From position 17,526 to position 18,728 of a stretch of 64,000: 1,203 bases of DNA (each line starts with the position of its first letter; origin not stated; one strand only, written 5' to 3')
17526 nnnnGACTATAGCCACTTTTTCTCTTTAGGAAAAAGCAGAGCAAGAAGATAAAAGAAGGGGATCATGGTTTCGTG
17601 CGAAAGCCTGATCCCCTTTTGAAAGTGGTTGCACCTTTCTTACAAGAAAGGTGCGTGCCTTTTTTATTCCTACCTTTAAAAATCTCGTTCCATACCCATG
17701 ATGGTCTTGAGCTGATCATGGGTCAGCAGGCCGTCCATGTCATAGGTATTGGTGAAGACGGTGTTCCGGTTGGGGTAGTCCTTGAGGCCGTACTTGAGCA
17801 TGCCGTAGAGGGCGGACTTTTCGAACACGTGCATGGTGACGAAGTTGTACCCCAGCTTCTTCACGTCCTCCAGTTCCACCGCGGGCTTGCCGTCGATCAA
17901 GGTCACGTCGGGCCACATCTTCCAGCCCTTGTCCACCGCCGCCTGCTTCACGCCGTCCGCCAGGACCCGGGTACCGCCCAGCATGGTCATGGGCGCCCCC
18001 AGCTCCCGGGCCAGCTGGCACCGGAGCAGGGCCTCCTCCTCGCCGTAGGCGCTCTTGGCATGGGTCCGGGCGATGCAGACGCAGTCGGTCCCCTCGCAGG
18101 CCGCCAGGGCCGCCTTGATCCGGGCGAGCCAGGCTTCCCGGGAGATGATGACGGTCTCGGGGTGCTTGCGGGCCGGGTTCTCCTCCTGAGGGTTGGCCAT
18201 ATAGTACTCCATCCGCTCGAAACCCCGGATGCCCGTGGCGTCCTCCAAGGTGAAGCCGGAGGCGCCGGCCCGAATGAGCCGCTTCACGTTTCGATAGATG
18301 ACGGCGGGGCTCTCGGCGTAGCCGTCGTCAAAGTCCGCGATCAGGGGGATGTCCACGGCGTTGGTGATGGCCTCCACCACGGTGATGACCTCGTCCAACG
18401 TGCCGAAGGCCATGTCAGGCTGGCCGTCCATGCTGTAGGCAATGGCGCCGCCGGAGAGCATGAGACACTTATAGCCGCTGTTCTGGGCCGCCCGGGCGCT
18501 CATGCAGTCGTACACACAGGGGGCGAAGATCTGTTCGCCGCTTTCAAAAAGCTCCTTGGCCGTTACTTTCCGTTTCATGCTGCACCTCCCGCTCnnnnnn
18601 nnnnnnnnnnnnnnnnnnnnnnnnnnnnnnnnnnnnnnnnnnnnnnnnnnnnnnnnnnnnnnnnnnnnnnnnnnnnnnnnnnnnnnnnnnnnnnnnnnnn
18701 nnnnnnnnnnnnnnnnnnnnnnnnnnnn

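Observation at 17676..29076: Uncharacterised locus: four ICL/PEP-mutase-superfamily paralogues in two tandem pairs around a family-5 ABC importer, a PanE-like reductase and a cyclase-family hydrolase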

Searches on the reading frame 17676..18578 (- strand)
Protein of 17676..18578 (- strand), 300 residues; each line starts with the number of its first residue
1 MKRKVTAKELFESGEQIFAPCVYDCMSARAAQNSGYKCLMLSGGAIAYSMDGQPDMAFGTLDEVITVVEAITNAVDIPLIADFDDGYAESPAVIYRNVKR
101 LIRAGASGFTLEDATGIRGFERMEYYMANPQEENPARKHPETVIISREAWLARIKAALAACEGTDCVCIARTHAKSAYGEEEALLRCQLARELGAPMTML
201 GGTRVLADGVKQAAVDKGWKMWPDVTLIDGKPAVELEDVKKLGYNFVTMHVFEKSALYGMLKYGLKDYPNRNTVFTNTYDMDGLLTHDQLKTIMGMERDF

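Call 3: search_protein_families(library=pfam, proteins=[window:17676-18578:-], max_evalue=0.01)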
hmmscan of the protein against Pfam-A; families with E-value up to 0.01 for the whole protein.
window:17676-18578:- (300 aa): 2 families
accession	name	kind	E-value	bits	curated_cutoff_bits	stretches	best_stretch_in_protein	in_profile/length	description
PF13714.12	PEP_mutase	-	6.2e-29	101.7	31.5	1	9-250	3-221/240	Phosphoenolpyruvate phosphomutase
PF02548.21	Pantoate_transf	-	2.7e-05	24.2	28.7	1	10-113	10-115/259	Ketopantoate hydroxymethyltransferase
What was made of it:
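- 17676..18578 (-): ICL/PEPM paralogue A. It keeps the canonical metal/oxyanion core, has no catalytic Cys, and has a conserved RGFER loop. PF13714, E 6e-29 (call 3).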

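Call 4: search_protein_families(library=ncbifam, proteins=[window:17676-18578:-], max_evalue=0.01)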
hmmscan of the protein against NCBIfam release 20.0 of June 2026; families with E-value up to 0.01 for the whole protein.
window:17676-18578:- (300 aa): 6 families
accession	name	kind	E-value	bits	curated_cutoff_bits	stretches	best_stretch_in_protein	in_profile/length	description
TIGR02317.1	prpB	equivalog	6.3e-28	97.8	354.4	2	6-114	4-110/285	methylisocitrate lyase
NF008455.0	PRK11320.1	equivalog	1e-26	93.9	353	1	25-202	29-189/295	methylisocitrate lyase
TIGR02319.1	CPEP_Pphonmut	equivalog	1.7e-22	80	420.05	1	5-195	6-179/294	carboxyvinyl-carboxyphosphonate phosphorylmutase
TIGR02321.1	Pphn_pyruv_hyd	equivalog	5e-13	48.8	374.4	1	8-209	8-194/290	phosphonopyruvate hydrolase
TIGR02320.1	PEP_mutase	equivalog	2.8e-12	46.3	319.55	1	9-200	12-187/284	phosphoenolpyruvate mutase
NF001452.0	PRK00311.1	subfamily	9.5e-05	21.8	272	1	8-114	8-119/267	3-methyl-2-oxobutanoate hydroxymethyltransferase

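Call 6: search_solved_structures(query=window:17676-18578:-, max_evalue=0.001, show_alignments=2)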
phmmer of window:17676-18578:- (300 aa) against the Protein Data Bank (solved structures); distinct sequences matched with E-value up to 0.001: 22.
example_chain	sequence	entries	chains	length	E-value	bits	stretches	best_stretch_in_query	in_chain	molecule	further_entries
3lye_A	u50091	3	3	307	8.8e-25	90.6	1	10-258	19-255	Oxaloacetate acetyl hydrolase | Oxaloacetate acetylhydrolase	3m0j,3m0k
3fa3_A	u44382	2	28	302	3.8e-23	85.3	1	15-248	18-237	2,3-dimethylmalate lyase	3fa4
1xg3_A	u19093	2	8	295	9.6e-23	83.9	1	27-199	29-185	Probable methylisocitrate lyase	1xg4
1mum_A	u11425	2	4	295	1.1e-22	83.7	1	27-199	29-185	2-methylisocitrate lyase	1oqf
1o5q_A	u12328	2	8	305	1.6e-20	76.7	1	27-198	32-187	Probable methylisocitrate lyase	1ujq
6t4v_C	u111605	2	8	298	7.5e-19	71.2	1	28-204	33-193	2-methylisocitrate lyase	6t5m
1zlp_A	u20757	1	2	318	2.2e-18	69.7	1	3-260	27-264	petal death protein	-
3eoo_A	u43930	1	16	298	9.2e-16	61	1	26-208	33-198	Methylisocitrate lyase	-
3b8i_A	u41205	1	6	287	8.2e-13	51.4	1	9-122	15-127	PA4872 oxaloacetate decarboxylase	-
2ze3_A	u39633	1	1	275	1.1e-11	47.7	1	18-121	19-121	DFA0005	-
9hra_A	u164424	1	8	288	2.6e-11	46.4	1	26-197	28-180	2-methylisocitrate lyase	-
9hgk_A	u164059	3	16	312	3.4e-11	46.1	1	26-197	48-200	2-methylisocitrate lyase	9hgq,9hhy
9hgo_A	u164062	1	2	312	7.2e-11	45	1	26-197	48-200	2-methylisocitrate lyase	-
9hhs_A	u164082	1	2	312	1.1e-10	44.4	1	26-186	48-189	2-methylisocitrate lyase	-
2dua_A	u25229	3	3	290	1.4e-10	44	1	8-220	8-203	Phosphonopyruvate hydrolase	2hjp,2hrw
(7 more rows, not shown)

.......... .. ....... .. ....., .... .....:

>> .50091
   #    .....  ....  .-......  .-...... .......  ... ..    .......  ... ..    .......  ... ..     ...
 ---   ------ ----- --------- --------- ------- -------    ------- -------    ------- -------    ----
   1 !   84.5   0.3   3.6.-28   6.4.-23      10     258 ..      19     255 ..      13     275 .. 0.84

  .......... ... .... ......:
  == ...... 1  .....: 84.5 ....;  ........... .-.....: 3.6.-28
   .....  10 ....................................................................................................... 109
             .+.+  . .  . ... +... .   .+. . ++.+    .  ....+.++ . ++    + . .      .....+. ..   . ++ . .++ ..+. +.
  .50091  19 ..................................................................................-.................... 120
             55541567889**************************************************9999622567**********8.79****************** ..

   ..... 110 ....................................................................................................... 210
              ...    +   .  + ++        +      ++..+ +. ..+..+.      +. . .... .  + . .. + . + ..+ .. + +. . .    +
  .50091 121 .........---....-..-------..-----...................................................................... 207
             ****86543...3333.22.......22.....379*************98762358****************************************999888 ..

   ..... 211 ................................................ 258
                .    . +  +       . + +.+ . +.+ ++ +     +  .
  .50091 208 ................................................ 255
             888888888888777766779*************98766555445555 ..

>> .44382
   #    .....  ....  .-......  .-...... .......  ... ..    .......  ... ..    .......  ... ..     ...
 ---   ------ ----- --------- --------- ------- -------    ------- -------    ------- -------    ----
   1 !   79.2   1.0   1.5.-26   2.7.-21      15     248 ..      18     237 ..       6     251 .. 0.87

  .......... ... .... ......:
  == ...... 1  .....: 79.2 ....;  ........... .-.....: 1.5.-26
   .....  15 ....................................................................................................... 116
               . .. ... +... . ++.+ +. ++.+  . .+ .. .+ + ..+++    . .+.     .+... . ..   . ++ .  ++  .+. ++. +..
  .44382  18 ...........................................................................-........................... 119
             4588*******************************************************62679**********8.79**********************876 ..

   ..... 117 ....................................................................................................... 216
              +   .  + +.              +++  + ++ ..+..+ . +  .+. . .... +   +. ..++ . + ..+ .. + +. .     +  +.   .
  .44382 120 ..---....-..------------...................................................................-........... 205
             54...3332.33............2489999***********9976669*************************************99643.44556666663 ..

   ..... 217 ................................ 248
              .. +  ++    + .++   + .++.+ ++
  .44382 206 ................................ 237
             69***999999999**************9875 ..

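Call 24: find_related_loci(query=window:17676-18578:-, collection=genome_contigs, flank=10000)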
Query window:17676-18578:- (300 aa) in genome_contigs; peptide patterns used: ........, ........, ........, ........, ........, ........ (x = any residue, [..] = any of these).
34 stretches matched a pattern; 14 encode a relative of the query (tblastn E <= 1e-3); 14 distinct loci.
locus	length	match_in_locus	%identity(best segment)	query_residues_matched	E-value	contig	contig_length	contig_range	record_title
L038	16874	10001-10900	91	1-300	0e+0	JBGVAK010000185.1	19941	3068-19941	MAG: Christensenellales bacterium isolate ruminal_MAG_432 ruminal_MAG_432_contig_0185, whole genome shotgun sequence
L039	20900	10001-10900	89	1-300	0e+0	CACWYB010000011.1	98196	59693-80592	MAG: uncultured Clostridiales bacterium isolate RUG11019 genome assembly, contig: RUG11019_asm_11, whole genome shotgun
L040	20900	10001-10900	86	1-300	0e+0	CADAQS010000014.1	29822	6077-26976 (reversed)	MAG: uncultured Clostridiales bacterium isolate RUG13539 genome assembly, contig: RUG13539_asm_14, whole genome shotgun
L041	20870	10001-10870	71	1-289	2e-141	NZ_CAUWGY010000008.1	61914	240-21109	MAG: uncultured Ruthenibacterium sp. isolate ERS329800__bin53 ERS329800_NODE_460_length_61914_cov_3.231753, whole genome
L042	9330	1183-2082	80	1-300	8e-171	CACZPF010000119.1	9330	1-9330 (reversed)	MAG: uncultured Lachnospiraceae bacterium isolate RUG12824 genome assembly, contig: RUG12824_asm_119, whole genome shotg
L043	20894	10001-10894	68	1-298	1e-137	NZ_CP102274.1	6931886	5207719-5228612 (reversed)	Hungatella hathewayi strain DSM 13479 chromosome, complete genome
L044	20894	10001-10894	64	1-298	4e-132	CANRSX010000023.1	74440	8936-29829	MAG TPA_asm: uncultured Roseburia sp. isolate SRR15510239_bin.50_metawrap_v1.3_MAG genome assembly, contig: NODE.294_len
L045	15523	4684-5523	66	1-279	4e-126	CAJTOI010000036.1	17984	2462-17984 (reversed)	MAG TPA_asm: uncultured Roseburia sp. isolate MGBC104949 genome assembly, contig: MGBC104949.36, whole genome shotgun se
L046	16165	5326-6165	64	1-279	1e-123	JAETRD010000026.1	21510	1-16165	MAG: Lachnospiraceae bacterium isolate S29_Bin3 scaffold_2570, whole genome shotgun sequence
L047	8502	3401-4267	55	4-298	1e-101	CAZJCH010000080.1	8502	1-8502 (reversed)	MAG TPA_asm: uncultured Papillibacter sp. isolate SRP192927_co6_651 genome assembly, contig: NODE_22066_length_8502_cov_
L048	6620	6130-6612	60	13-179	3e-62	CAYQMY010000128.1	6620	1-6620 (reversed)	MAG TPA_asm: uncultured Oscillospiraceae bacterium isolate SRP192927_co4_1069 genome assembly, contig: NODE_31436_length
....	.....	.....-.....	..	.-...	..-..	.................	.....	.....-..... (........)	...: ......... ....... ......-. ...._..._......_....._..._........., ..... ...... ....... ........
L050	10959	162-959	33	6-290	1e-41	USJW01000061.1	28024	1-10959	uncultured Clostridium sp. isolate UMGS1784 genome assembly, contig: NODE_564_length_28024_cov_10.286435, whole genome s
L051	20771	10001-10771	32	1-276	2e-40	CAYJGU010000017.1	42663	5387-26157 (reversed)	MAG TPA_asm: uncultured Bacteroides sp. isolate ERP123703_co1_339 genome assembly, contig: NODE_841_length_42663_cov_12.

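Call 44: search_dna_similar(query=window:17676-18578:-, collection=plasmids, mode=protein, max_evalue=1e-25, max_rows=30)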
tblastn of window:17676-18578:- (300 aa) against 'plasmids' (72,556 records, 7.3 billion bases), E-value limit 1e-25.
Records with a match: 8; places in all: 8; records where one place covers at least 80% of the query: 8.
Best place of each record, by identity: <60% 8.
By first word of the organism name: Agrobacterium 6; Allorhizobium 1; Sphingopyxis 1.
By predicted mobility (MOB-suite, as given by PLSDB): non-mobilizable 6; conjugative 1; mobilizable 1.
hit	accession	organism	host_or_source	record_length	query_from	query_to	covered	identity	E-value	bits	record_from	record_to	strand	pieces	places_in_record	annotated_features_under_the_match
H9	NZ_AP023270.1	Agrobacterium vitis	Vitis vinifera,grapevine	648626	4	300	99%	42.4%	6e-60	213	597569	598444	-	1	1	isocitrate lyase/PEP mutase family protein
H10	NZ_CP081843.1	Agrobacterium vitis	Vitis,Cell culture,South Africa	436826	4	300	99%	42.1%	7e-61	216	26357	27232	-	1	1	isocitrate lyase/PEP mutase family protein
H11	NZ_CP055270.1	Agrobacterium vitis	Vitis vinifera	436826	4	300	99%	42.1%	7e-61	216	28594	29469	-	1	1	isocitrate lyase/PEP mutase family protein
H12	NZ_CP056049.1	Agrobacterium vitis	Vitis vinifera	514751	4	300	99%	42.1%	7e-61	216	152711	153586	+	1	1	isocitrate lyase/PEP mutase family protein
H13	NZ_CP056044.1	Agrobacterium vitis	Vitis vinifera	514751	4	300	99%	42.1%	7e-61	216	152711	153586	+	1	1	isocitrate lyase/PEP mutase family protein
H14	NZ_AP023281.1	Agrobacterium vitis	Vitis vinifera,grapevine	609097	4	300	99%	41.8%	3e-60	214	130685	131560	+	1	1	isocitrate lyase/PEP mutase family protein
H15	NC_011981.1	Allorhizobium ampelinum S4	Vitis vinifera cv. 'Izsaki Sarfeher'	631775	4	300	99%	41.8%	6e-60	213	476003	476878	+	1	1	isocitrate lyase/PEP mutase family protein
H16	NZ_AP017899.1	Sphingopyxis sp. FD7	-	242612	1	276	92%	38.8%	3e-43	165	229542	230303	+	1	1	isocitrate lyase/PEP mutase family protein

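Call 55: search_protein_families(library=pfam, proteins=[L047:2-1135:+, L047:1148-2440:+, L043:4486-5610:-, L043:5789-6448:+, L043:6466-7464:+, L041:585-1862:+, L041:1816-3066:+, L041:3120-3797:+, L041:3920-4990:+], max_evalue=0.0001)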
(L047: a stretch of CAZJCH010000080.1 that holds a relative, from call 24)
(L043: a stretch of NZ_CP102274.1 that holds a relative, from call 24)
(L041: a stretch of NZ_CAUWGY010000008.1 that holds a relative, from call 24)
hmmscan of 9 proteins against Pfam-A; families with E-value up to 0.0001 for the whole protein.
L047:2-1135:+ (377 aa): 2 families
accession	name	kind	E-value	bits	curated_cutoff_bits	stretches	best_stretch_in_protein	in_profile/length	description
PF00393.24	6PGD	-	9e-133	442.6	27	1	74-363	1-290/290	6-phosphogluconate dehydrogenase, C-terminal domain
PF03446.21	NAD_binding_2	-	1.1e-14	55.1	21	1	2-58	99-156/161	NAD binding domain of 6-phosphogluconate dehydrogenase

L047:1148-2440:+ (430 aa): 1 family
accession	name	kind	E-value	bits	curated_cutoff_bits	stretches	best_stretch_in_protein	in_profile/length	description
PF09861.14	Lar_N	-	4e-09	36.4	23.3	1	27-183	46-194/204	Lactate racemase N-terminal domain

L043:4486-5610:- (374 aa): 1 family
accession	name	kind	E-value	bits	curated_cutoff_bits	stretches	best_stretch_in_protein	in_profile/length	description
PF03417.21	AAT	-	3.3e-33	115.7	23.2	1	105-334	5-224/225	Acyl-coenzyme A:6-aminopenicillanic acid acyl-transferase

L043:5789-6448:+ (219 aa): 4 families
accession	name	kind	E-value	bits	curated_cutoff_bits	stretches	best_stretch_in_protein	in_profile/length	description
PF13599.13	Pentapeptide_4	-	2e-22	79.5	38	2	55-130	3-78/78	Pentapeptide repeat region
PF00805.28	Pentapeptide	-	2.3e-17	62.6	20.2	1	54-92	2-40/40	Pentapeptide repeats (8 copies)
PF23894.2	LD_SV2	-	6.3e-09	36.5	29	1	36-103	18-85/92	SV2A/B/C luminal domain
PF13576.12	Pentapeptide_3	-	8.5e-09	35.9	27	1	50-88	6-47/48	Pentapeptide repeats (9 copies)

L043:6466-7464:+ (332 aa): 3 families
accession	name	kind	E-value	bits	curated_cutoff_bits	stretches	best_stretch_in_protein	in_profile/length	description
PF12833.13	HTH_18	-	1.8e-17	63.8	33.6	1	51-124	6-78/80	Helix-turn-helix domain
PF00165.29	HTH_AraC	-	1.8e-07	31.6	26.6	1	86-124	1-41/42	Bacterial regulatory helix-turn-helix proteins, AraC family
PF14526.11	Cass2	-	6.7e-06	26.8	27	1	171-318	15-150/150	Integron-associated effector binding protein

L041:585-1862:+ (425 aa): 2 families
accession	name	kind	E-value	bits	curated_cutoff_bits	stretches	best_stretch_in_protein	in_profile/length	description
PF01545.26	Cation_efflux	-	5e-49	167.2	26.6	1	60-251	3-198/198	Cation efflux family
PF16916.11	ZT_dimer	-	3.3e-15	56.3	26.7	1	255-331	1-77/78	Dimerisation domain of Zinc Transporter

L041:1816-3066:+ (416 aa): 2 families
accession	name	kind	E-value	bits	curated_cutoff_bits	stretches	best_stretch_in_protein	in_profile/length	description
PF00155.27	Aminotran_1_2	-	1.4e-37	130.2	19.7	1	49-404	3-359/361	Aminotransferase class I and II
PF12897.13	Asp_aminotransf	-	7.8e-09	35.3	27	1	141-410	129-409/421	Aspartate amino-transferase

L041:3120-3797:+ (225 aa): 1 family
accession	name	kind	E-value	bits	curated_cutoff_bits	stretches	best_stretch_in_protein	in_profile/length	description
PF09551.15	Spore_II_R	-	4.7e-47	160.1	25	1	62-185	2-125/128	Stage II sporulation protein R (spore_II_R)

L041:3920-4990:+ (356 aa): 2 families
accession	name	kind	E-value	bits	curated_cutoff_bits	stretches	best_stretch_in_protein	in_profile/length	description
PF02800.25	Gp_dh_C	-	8.7e-51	172.1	24.4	1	177-336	1-158/158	Glyceraldehyde 3-phosphate dehydrogenase, C-terminal domain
PF00044.30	Gp_dh_N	-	7.7e-35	119.7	31.7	1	17-124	1-101/101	Glyceraldehyde 3-phosphate dehydrogenase, NAD binding domain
